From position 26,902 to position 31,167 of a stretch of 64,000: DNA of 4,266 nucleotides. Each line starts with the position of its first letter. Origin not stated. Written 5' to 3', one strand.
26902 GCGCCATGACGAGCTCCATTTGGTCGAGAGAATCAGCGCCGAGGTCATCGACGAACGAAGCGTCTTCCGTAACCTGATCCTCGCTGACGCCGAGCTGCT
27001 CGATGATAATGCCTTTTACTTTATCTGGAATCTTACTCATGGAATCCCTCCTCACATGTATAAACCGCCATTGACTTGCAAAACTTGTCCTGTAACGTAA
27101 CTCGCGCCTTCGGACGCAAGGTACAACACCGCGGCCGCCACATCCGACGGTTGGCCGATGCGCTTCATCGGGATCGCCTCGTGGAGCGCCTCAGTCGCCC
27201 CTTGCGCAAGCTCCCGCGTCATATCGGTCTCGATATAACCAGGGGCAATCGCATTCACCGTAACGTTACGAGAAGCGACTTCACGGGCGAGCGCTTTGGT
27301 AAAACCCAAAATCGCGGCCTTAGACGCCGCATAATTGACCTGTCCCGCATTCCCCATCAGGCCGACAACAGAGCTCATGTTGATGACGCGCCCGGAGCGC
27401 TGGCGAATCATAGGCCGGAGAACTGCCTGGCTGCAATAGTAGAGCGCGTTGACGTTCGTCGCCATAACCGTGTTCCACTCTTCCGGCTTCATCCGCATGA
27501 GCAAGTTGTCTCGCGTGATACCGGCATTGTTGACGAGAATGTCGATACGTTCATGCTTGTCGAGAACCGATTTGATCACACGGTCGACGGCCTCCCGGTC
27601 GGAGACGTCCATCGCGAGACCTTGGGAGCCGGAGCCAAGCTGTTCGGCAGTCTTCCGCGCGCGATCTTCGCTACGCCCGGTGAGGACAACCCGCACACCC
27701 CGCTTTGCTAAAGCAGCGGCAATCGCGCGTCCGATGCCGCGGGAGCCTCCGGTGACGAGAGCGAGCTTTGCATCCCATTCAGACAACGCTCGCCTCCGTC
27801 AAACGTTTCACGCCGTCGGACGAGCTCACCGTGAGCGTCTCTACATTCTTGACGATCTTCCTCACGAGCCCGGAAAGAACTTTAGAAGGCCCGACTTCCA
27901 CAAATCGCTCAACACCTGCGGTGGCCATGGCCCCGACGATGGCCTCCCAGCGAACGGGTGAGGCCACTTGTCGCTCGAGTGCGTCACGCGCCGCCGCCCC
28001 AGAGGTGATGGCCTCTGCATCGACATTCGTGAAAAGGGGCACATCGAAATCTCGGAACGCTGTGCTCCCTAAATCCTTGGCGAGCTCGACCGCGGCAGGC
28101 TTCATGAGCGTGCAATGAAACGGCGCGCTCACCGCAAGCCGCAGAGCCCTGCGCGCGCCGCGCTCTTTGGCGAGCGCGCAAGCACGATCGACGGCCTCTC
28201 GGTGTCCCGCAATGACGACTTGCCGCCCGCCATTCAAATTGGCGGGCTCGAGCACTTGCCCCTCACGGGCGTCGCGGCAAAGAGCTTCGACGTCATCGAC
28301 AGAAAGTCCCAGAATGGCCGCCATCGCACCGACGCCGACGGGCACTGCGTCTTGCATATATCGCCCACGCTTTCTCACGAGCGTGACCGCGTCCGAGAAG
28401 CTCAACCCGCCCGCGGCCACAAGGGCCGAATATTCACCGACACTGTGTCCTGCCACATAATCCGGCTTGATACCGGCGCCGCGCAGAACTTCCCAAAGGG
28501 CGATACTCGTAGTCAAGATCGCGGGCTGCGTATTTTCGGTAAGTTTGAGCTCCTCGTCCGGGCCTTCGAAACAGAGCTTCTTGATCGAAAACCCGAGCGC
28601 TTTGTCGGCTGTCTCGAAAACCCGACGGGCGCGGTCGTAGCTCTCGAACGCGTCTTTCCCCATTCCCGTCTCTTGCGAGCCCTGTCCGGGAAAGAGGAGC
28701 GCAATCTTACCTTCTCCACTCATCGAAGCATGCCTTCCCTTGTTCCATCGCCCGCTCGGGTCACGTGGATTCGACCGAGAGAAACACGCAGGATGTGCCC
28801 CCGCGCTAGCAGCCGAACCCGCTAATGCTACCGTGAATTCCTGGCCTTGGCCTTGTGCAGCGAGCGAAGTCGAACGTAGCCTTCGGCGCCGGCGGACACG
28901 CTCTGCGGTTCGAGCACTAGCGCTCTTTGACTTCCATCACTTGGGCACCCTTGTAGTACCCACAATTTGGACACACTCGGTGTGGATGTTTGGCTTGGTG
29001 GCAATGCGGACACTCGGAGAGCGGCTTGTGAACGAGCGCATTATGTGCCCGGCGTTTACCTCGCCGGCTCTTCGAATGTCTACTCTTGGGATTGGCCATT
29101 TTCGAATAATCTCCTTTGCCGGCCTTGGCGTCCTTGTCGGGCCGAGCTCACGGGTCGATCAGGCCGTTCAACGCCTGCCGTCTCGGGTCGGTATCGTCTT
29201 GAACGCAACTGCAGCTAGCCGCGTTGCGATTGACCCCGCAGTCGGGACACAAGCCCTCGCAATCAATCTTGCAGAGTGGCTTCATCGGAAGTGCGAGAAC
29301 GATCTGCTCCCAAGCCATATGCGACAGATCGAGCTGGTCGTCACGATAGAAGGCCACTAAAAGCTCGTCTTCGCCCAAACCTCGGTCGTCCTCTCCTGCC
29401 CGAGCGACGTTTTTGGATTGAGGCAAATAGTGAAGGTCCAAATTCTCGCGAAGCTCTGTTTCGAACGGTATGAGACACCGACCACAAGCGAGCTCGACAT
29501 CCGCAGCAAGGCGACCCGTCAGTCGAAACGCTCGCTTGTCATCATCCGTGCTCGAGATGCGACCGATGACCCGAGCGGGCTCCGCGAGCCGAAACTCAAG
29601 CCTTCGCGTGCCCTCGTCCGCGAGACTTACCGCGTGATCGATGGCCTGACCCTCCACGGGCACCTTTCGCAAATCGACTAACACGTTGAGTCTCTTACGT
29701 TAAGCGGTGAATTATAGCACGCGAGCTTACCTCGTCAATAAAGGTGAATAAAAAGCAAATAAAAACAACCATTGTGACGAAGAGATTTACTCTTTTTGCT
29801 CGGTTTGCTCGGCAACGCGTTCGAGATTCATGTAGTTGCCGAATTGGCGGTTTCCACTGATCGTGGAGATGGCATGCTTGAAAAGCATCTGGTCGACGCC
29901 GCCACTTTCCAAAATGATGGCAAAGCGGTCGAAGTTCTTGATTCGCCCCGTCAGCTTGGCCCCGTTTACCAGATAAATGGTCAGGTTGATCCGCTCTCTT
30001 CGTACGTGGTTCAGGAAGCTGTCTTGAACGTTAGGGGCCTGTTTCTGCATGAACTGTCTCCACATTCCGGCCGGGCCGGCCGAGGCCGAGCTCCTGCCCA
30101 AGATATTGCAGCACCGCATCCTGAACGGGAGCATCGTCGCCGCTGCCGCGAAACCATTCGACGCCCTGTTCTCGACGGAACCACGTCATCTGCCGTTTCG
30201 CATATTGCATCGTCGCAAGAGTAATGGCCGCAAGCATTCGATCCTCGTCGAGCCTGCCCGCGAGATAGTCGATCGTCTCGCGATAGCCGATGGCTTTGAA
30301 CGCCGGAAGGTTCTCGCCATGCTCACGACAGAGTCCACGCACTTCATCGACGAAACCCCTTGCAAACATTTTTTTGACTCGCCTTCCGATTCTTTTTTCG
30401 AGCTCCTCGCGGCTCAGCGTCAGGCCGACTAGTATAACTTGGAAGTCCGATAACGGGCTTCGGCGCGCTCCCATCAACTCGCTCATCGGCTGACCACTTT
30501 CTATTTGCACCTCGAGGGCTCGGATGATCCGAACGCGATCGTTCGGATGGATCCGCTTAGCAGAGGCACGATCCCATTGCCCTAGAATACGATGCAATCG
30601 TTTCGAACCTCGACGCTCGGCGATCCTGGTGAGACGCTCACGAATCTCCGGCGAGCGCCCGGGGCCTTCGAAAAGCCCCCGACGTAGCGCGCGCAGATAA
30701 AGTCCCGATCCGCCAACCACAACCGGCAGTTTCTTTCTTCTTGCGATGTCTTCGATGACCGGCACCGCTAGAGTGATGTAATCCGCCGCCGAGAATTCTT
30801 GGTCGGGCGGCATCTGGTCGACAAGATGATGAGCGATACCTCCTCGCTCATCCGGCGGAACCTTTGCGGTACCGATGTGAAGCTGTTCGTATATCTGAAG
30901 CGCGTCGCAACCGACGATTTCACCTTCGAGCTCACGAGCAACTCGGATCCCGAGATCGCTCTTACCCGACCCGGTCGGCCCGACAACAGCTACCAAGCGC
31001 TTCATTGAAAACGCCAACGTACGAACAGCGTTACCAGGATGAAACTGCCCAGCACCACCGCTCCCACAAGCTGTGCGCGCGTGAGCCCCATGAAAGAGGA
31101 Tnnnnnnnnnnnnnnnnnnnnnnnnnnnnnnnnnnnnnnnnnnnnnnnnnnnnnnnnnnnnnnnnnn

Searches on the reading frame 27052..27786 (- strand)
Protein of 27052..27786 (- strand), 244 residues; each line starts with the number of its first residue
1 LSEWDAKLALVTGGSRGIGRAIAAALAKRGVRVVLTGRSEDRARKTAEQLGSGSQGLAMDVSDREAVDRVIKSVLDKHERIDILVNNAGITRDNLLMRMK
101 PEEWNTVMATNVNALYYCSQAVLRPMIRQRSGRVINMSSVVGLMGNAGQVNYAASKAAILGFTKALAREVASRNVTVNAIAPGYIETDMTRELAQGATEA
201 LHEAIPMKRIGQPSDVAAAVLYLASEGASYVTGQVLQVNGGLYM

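Call 24: search_protein_families(library=pfam, proteins=[window:27052-27786:-], max_evalue=0.00001)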
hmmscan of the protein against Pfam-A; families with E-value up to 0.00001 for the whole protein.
window:27052-27786:- (244 aa): 4 families
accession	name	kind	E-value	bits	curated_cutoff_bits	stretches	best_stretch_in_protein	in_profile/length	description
PF13561.12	adh_short_C2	-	1.4e-67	228.2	27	1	16-242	6-235/236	Enoyl-(Acyl carrier protein) reductase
PF00106.31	adh_short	-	5.8e-65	218.9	26.6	1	7-195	1-192/195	short chain dehydrogenase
PF08659.16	KR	-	2e-25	90.2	22.6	1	10-181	4-174/180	KR domain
PF01370.27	Epimerase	-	1.1e-07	32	20.9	1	9-173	1-163/240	NAD dependent epimerase/dehydratase family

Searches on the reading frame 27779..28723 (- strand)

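Call 24: search_protein_families(library=pfam, proteins=[window:27779-28723:-], max_evalue=0.00001)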
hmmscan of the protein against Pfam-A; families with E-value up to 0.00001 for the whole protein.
window:27779-28723:- (314 aa): 1 family
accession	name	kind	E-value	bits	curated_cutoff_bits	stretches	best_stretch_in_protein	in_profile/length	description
PF00698.26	Acyl_transf_1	-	1.4e-42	146.7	32.7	1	10-296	3-284/319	Acyl transferase domain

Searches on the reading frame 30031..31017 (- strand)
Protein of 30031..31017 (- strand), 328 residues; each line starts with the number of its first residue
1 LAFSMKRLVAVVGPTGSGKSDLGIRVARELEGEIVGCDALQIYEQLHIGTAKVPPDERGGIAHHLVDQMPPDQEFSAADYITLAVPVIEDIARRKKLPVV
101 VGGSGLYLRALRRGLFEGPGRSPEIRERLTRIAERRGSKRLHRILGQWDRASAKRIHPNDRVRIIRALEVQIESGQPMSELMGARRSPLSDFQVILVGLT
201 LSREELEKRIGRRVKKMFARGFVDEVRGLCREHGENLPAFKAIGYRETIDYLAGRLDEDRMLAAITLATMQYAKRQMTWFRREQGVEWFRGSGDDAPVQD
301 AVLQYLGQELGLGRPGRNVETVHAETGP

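Call 24: search_protein_families(library=pfam, proteins=[window:30031-31017:-], max_evalue=0.00001)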
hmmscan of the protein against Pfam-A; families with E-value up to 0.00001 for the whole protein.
window:30031-31017:- (328 aa): 2 families
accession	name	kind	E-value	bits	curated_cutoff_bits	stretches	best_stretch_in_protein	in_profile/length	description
PF01715.23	IPPT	-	1.2e-80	271.2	23.6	1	41-283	1-243/243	IPP transferase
PF01745.22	IPT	-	2.3e-07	30.9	20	0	8-104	3-99/233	Isopentenyl transferase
